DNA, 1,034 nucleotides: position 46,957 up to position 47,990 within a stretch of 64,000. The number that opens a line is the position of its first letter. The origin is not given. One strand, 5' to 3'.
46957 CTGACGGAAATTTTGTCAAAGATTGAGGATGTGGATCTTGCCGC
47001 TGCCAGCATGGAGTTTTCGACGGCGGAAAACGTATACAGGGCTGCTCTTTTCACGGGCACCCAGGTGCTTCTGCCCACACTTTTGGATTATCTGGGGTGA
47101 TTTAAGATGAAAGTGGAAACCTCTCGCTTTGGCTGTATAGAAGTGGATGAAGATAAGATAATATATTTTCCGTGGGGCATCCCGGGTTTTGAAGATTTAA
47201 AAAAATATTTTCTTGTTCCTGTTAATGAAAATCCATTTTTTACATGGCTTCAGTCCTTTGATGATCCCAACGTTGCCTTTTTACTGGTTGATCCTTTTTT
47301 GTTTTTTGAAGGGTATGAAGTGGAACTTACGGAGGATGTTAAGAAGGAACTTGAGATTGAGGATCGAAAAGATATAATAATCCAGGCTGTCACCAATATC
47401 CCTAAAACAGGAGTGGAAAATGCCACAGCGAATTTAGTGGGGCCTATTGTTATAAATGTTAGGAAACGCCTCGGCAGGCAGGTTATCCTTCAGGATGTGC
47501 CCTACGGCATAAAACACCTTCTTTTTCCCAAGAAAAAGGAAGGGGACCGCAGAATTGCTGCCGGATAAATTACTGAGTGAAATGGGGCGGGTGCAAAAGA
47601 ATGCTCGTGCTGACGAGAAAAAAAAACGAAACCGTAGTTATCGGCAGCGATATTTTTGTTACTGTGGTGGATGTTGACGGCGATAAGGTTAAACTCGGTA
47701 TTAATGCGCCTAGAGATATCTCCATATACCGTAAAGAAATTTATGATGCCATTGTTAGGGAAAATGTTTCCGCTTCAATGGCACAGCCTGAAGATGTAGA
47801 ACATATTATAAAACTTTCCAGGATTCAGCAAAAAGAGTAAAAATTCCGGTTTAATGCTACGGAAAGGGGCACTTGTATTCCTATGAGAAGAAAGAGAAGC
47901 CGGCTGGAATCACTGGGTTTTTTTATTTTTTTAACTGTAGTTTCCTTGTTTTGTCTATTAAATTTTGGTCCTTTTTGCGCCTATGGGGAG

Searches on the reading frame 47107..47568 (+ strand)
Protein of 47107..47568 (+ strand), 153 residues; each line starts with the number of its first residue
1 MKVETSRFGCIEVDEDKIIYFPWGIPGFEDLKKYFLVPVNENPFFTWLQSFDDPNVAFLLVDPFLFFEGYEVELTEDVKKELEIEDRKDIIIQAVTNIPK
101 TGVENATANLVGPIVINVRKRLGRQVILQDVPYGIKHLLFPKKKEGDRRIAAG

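Call 4: search_protein_families(library=pfam, proteins=[window:47107-47568:+])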
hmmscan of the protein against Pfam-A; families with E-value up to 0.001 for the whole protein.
window:47107-47568:+ (153 aa): 1 family
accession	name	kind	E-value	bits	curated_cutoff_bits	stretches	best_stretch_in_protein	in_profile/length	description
PF02623.20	FliW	-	6.2e-40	136.2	25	1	19-138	1-121/122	FliW protein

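Call 11: find_encoding_contigs(protein=window:47107-47568:+, flank=10000, max_places=10)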
Protein window:47107-47568:+ (153 aa): 4 contigs read that carry it; 3 places shown.
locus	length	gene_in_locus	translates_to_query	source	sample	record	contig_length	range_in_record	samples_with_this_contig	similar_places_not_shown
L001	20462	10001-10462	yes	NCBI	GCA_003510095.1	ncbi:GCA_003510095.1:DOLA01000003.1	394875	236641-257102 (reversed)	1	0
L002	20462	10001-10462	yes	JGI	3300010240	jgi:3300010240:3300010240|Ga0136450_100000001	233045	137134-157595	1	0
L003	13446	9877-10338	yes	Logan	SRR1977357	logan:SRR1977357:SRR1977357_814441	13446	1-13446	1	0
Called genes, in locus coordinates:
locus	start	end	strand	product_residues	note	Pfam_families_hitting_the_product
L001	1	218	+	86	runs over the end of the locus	-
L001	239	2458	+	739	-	PF02743:dCache_1, PF00672:HAMP, PF00015:MCPsignal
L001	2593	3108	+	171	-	PF01584:CheW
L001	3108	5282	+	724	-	PF01627:Hpt, PF07194:P2, PF02895:H-kinase_dim, PF02518:HATPase_c, PF01584:CheW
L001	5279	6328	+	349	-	PF00072:Response_reg, PF01339:CheB_methylest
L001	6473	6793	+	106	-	PF04316:FlgM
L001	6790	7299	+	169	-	PF05130:FlgN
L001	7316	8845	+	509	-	PF22638:FlgK_D1, PF06429:Flg_bbr_C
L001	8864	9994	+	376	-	PF00669:Flagellin_N, PF00700:Flagellin_C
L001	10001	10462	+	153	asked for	PF02623:FliW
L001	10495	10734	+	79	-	PF02599:CsrA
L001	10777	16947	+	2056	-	PF01833:TIG (weak), PF20144:TIG_SUH (faint), PF01833:TIG, PF16179:RHD_dimer (faint), PF01833:TIG, PF00041:fn3, PF25059:FN3_DSCAM-DSCAML_C (faint)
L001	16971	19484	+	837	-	PF00395:SLH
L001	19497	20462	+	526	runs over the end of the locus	PF00395:SLH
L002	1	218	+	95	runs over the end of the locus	-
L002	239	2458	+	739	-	PF02743:dCache_1, PF00672:HAMP, PF00015:MCPsignal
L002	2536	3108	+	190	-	PF01584:CheW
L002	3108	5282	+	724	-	PF01627:Hpt, PF07194:P2, PF02895:H-kinase_dim, PF02518:HATPase_c, PF01584:CheW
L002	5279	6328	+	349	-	PF00072:Response_reg, PF01339:CheB_methylest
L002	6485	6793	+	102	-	PF04316:FlgM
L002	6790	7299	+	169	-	PF05130:FlgN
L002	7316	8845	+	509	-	PF22638:FlgK_D1, PF06429:Flg_bbr_C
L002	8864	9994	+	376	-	PF00669:Flagellin_N, PF00700:Flagellin_C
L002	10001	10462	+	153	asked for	PF02623:FliW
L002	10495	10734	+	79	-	PF02599:CsrA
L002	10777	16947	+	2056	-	PF01833:TIG (weak), PF20144:TIG_SUH (faint), PF01833:TIG, PF16179:RHD_dimer (faint), PF01833:TIG, PF00041:fn3, PF25059:FN3_DSCAM-DSCAML_C (faint)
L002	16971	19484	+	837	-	PF00395:SLH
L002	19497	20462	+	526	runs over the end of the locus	PF00395:SLH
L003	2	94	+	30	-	?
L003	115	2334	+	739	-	PF02743:dCache_1, PF00672:HAMP, PF00015:MCPsignal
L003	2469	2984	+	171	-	PF01584:CheW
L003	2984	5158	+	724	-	PF01627:Hpt, PF07194:P2, PF02895:H-kinase_dim, PF02518:HATPase_c, PF01584:CheW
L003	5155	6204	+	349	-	PF00072:Response_reg, PF01339:CheB_methylest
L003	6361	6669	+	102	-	PF04316:FlgM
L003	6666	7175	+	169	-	PF05130:FlgN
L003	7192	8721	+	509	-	PF22638:FlgK_D1, PF06429:Flg_bbr_C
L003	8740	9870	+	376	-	PF00669:Flagellin_N, PF00700:Flagellin_C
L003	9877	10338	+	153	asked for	PF02623:FliW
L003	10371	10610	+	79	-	PF02599:CsrA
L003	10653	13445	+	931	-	?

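Call 12: find_homologous_proteins(query=window:47107-47568:+, max_evalue=1e-10)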
Query window:47107-47568:+ (153 aa): 39 proteins with E <= 1e-10 among 67 candidates.
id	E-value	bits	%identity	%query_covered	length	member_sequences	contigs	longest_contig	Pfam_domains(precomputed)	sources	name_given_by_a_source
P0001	2.7e-97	341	100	100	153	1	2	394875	PF02623.22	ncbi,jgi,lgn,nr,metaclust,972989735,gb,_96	ncbi:MAG TPA: flagellar assembly protein FliW [Peptococcaceae bacterium]|nr:MAG: Flagellar assembly 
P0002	7.6e-85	301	89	99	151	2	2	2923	PF02623.22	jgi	-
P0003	1.5e-76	274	78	100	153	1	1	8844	PF02623.22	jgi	-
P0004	7.8e-54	200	60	98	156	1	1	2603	PF02623.22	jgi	-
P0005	1.3e-52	196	56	100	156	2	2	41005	PF02623.22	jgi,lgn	-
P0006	1.6e-42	163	52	92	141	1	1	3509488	PF02623.22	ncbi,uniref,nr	ncbi:Flagellar assembly factor FliW [Neomoorella glycerini]|uniref:Flagellar assembly factor FliW n=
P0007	2.0e-42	163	54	92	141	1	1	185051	PF02623.22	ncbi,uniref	ncbi:flagellar assembly protein FliW [Moorella sulfitireducens (nom. illeg.)]|uniref:flagellar assem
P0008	1.4e-41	160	51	92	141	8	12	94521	PF02623.22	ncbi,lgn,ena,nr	ncbi:MAG: flagellar assembly factor FliW [Moorella sp. (in: firmicutes)]|nr:flagellar assembly facto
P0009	3.5e-41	159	50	100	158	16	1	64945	PF02623.22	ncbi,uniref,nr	ncbi:flagellar assembly factor FliW [Moorella thermoacetica]|uniref:Flagellar assembly factor FliW n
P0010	8.9e-41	158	50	93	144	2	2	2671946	PF02623.22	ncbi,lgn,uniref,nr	ncbi:flagellar assembly protein FliW [Neomoorella humiferrea]|uniref:Flagellar assembly factor FliW 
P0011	1.2e-40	157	52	92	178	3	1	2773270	PF02623.22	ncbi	ncbi:Flagellar assembly factor FliW [Neomoorella carbonis]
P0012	1.6e-40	157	51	94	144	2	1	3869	PF02623.22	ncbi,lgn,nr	ncbi:MAG: flagellar assembly protein FliW [Moorella humiferrea]|nr:flagellar assembly protein FliW [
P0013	6.1e-40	155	49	94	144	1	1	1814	PF02623.22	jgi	-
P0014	7.5e-40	155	54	90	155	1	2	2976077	PF02623.22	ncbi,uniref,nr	ncbi:Flagellar assembly factor FliW [Moorella thermoacetica]|uniref:Flagellar assembly factor FliW n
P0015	1.0e-39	154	50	96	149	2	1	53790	PF02623.22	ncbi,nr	ncbi:MAG: flagellar assembly factor FliW [Moorella sp. (in: firmicutes)]|nr:flagellar assembly facto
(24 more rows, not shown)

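Call 13: find_encoding_contigs(protein=P0005, flank=10000, max_places=3)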
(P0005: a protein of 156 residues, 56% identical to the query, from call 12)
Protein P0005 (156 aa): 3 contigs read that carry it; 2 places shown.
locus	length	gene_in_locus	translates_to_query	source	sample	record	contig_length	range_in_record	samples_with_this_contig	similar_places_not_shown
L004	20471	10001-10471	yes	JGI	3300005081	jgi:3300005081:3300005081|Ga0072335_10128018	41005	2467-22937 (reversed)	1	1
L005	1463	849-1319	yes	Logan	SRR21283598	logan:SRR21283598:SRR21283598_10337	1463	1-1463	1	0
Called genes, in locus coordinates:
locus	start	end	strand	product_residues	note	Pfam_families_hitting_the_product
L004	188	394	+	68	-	-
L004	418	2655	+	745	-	PF02743:dCache_1, PF00672:HAMP (weak), PF00015:MCPsignal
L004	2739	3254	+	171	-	PF01584:CheW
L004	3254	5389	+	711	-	PF01627:Hpt, PF07194:P2, PF02895:H-kinase_dim, PF02518:HATPase_c, PF01584:CheW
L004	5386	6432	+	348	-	PF00072:Response_reg, PF01339:CheB_methylest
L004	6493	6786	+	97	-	PF04316:FlgM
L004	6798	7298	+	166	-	PF05130:FlgN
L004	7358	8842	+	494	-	PF00460:Flg_bb_rod, PF22638:FlgK_D1, PF06429:Flg_bbr_C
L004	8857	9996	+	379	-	PF00669:Flagellin_N, PF00700:Flagellin_C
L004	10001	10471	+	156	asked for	PF02623:FliW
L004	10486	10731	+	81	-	PF02599:CsrA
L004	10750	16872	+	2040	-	PF20144:TIG_SUH (faint), PF01833:TIG, PF16179:RHD_dimer (faint), PF01833:TIG, PF00041:fn3 (weak), PF24489:Ig_J_second (faint), PF25059:FN3_DSCAM-DSCAML_C (weak)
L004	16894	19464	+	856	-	PF00395:SLH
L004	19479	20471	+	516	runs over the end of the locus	PF00395:SLH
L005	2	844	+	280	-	?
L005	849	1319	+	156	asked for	PF02623:FliW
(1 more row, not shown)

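Call 14: find_encoding_contigs(protein=P0003, flank=10000, max_places=3)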
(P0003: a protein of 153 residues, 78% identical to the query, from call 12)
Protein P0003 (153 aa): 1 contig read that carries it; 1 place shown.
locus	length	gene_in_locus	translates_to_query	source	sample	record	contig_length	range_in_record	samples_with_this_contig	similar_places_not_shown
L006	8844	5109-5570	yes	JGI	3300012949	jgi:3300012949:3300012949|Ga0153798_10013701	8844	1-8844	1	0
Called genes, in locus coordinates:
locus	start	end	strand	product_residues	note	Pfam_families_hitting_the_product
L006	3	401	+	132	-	?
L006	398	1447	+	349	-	PF00072:Response_reg, PF01339:CheB_methylest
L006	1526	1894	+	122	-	PF04316:FlgM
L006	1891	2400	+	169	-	PF05130:FlgN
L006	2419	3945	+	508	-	PF00460:Flg_bb_rod, PF22638:FlgK_D1, PF06429:Flg_bbr_C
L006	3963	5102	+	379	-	PF00669:Flagellin_N, PF00700:Flagellin_C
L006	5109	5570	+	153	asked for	PF02623:FliW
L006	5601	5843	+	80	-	PF02599:CsrA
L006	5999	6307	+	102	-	PF08863:YolD (weak)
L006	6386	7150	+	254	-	PF02463:SMC_N, PF00005:ABC_tran, PF13304:AAA_21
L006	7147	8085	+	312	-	PF01458:SUFBD_core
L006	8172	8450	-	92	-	PF00708:Acylphosphatase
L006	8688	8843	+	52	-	?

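Call 15: find_encoding_contigs(protein=P0006, flank=10000, max_places=2)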
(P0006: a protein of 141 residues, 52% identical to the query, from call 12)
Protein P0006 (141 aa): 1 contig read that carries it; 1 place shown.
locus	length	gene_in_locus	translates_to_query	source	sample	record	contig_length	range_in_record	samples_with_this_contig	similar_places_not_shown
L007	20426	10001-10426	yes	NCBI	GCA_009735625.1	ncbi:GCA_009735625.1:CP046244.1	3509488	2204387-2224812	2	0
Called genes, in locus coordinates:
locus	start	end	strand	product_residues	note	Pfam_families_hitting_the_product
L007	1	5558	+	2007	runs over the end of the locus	PF01833:TIG, PF16179:RHD_dimer (faint), PF20144:TIG_SUH (faint), PF01833:TIG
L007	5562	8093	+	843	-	PF00395:SLH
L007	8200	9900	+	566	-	PF00395:SLH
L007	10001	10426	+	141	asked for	PF02623:FliW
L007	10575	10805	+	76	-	PF02599:CsrA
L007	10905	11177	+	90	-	PF02604:PhdYeFM_antitox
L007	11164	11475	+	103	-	PF05016:ParE_toxin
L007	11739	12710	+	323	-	PF01073:3Beta_HSD, PF01370:Epimerase, PF02719:Polysacc_synt_2, PF04321:RmlD_sub_bind, PF05368:NmrA, PF07993:NAD_binding_4, PF13460:NAD_binding_10, PF16363:GDP_Man_Dehyd, +1 more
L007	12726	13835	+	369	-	PF00155:Aminotran_1_2, PF01041:DegT_DnrJ_EryC1, PF01212:Beta_elim_lyase (weak)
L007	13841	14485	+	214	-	PF17836:PglD_N, PF25087:GMPPB_C (faint), PF25084:LbH_EIF2B (weak), PF00132:Hexapep, PF14602:Hexapep_2 (weak)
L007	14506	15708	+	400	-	PF02350:Epimerase_2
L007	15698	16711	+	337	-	PF03102:NeuB, PF08666:SAF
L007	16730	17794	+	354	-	PF00571:CBS (faint), PF00483:NTP_transferase, PF12804:NTP_transf_3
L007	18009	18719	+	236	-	PF02348:CTP_transf_3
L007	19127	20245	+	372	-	PF00669:Flagellin_N, PF00700:Flagellin_C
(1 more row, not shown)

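Call 18: find_related_loci(query=A1, collection=genome_contigs, flank=10000)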
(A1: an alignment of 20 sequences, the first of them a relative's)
Query A1 (153 aa) in genome_contigs; peptide patterns used: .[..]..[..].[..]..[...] (x = any residue, [..] = any of these).
599 stretches matched a pattern (row limit reached: there are more); 571 encode a relative of the query (tblastn E <= 1e-3); the best 80 are kept; 80 distinct loci.
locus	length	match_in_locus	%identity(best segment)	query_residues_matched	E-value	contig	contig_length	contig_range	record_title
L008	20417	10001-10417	56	1-139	8e-50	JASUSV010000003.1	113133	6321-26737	MAG: Clostridia bacterium isolate DJKA97_NP-J24_bin.48 scaffold_45, whole genome shotgun sequence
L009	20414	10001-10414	52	3-140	3e-48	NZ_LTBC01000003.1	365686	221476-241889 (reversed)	Moorella mulderi DSM 14980 MOMU_contig000003, whole genome shotgun sequence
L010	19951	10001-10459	49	1-153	3e-46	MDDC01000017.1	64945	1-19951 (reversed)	Moorella thermoacetica strain DSM 21394 MOTE_contig000017, whole genome shotgun sequence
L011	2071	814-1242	54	3-145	2e-46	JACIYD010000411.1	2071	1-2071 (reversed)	MAG: Clostridia bacterium isolate MAG-69 Moorellales_C3_bin30_Scaffold_411, whole genome shotgun sequence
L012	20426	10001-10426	46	1-142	8e-43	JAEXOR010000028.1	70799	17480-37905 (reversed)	MAG: Bacillota bacterium isolate OH_HBrB_152 k127_2088226, whole genome shotgun sequence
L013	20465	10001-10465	46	1-153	1e-42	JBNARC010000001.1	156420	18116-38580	MAG: Moorellales bacterium isolate Kamch4316-2DMB-05 bin25.fa-1, whole genome shotgun sequence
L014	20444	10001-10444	43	1-148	2e-40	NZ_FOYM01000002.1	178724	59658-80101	Desulfoscipio geothermicus DSM 3669, whole genome shotgun sequence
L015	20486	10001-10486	43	1-153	2e-40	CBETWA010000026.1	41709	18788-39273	MAG TPA_asm: uncultured bacterium isolate SRR13515398_concoct_14 genome assembly, contig: ERZ25510404.76, whole genome s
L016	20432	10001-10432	46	2-145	5e-39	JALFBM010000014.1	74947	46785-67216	MAG: Selenomonadaceae bacterium isolate SUG529 k141_8663795, whole genome shotgun sequence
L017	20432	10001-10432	44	2-145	1e-37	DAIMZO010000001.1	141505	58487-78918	MAG TPA_asm: Selenomonadaceae bacterium isolate CTOTU7899 NODE_2_length_141505_cov_5.586101, whole genome shotgun sequen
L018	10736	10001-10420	48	1-140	1e-37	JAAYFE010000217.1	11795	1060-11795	MAG: Tissierellia bacterium isolate AS07pgkLD_48 205341_AS07, whole genome shotgun sequence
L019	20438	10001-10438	42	1-146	2e-37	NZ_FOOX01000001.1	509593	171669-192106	Desulfotruncus arcticus DSM 17038, whole genome shotgun sequence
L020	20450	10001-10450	44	1-149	8e-37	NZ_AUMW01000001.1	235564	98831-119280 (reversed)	Desulfotruncus alcoholivorax DSM 16058 H569DRAFT_scaffold00001.1_C, whole genome shotgun sequence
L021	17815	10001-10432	43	2-145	3e-36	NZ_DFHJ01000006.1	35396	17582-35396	MAG: Anaerovibrio lipolyticus isolate UBA3726 UBA3726_contig_70945, whole genome shotgun sequence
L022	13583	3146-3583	42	2-146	7e-36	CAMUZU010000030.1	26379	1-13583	MAG TPA_asm: uncultured Selenomonadales bacterium isolate SRR8387719_bin.34_metaWRAP_v1.3_MAG genome assembly, contig: E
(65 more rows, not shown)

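Call 95: search_protein_families(library=pfam, proteins=[L010:8106-9629:+], max_evalue=0.001)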
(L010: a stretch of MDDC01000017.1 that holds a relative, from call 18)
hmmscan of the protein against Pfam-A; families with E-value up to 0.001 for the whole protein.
L010:8106-9629:+ (507 aa): 1 family
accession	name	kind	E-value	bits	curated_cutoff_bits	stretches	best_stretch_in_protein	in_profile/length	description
PF00395.25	SLH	-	2.3e-20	72.7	20.8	2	387-421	9-44/44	S-layer homology domain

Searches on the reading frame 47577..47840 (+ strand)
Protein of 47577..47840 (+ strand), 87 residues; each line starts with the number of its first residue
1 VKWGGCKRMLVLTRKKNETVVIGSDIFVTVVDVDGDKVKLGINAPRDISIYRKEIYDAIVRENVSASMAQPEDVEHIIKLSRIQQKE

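Call 4: search_protein_families(library=pfam, proteins=[window:47577-47840:+])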
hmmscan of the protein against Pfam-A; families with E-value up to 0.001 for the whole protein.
window:47577-47840:+ (87 aa): 1 family
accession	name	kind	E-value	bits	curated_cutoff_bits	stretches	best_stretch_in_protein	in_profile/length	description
PF02599.21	CsrA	-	5.5e-25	87.5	27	1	9-59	1-51/53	Global regulator protein family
